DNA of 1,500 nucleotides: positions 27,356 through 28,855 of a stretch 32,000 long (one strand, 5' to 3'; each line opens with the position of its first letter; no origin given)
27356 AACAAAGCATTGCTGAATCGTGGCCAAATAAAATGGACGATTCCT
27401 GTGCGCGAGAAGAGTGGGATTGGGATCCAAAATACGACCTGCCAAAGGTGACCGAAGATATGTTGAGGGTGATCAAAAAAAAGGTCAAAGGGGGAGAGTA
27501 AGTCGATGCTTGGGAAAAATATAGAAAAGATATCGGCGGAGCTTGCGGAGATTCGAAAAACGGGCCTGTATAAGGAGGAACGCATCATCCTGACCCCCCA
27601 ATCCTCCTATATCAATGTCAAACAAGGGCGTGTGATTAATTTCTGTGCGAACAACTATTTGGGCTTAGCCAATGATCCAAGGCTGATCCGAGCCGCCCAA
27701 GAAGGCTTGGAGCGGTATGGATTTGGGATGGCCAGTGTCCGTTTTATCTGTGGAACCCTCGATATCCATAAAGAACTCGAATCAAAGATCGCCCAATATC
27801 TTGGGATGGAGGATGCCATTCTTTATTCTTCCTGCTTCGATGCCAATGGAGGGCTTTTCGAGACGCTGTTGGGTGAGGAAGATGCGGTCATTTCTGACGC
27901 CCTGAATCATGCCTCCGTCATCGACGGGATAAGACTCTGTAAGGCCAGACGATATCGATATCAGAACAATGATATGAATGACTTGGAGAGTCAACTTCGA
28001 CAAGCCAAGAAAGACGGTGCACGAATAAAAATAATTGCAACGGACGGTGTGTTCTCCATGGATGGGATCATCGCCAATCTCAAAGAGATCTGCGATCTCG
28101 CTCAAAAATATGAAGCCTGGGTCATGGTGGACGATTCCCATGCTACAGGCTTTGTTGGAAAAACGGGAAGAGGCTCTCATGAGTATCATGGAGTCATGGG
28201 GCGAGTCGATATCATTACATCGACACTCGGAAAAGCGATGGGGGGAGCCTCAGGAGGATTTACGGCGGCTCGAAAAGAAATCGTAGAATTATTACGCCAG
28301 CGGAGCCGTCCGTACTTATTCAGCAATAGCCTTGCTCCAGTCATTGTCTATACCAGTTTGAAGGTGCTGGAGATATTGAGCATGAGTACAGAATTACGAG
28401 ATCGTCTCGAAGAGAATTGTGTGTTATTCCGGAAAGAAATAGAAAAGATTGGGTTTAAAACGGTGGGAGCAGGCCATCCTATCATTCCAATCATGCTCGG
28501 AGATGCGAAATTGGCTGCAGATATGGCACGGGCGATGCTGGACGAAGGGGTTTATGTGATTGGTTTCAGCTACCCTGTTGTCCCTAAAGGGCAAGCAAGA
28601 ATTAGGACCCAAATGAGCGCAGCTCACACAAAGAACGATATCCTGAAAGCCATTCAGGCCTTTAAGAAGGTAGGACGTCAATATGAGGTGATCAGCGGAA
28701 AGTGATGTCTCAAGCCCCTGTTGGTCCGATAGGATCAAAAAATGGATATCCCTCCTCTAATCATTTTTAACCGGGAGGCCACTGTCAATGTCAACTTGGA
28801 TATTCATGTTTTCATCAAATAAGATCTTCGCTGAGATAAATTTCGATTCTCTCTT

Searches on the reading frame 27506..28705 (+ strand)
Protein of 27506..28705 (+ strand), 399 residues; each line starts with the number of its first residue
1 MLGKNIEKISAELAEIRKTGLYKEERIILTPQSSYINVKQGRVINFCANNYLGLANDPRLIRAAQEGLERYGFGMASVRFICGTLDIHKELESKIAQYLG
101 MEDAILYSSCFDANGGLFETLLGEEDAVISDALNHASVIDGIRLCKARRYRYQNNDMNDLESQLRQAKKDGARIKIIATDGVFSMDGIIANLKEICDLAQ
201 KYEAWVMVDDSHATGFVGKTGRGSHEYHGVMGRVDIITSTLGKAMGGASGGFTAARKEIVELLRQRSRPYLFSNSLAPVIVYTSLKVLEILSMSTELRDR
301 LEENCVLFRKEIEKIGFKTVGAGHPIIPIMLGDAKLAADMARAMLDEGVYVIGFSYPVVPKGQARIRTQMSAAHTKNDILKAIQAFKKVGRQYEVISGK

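Call 60: find_encoding_contigs(protein=window:27506-28705:+, flank=10000, max_places=5)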
Protein window:27506-28705:+ (399 aa): 1 contig read that carries it; 1 place shown.
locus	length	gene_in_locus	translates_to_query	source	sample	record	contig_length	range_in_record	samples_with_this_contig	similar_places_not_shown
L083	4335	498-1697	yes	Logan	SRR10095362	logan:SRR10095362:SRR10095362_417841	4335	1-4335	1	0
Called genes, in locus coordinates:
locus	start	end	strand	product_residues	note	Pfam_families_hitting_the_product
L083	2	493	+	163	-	?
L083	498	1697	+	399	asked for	PF00155:Aminotran_1_2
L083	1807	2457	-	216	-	PF07973:tRNA_SAD (weak)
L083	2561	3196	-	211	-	PF00702:Hydrolase, PF13419:HAD_2, PF13242:Hydrolase_like (weak)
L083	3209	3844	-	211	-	PF00300:His_Phos_1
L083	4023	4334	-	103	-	?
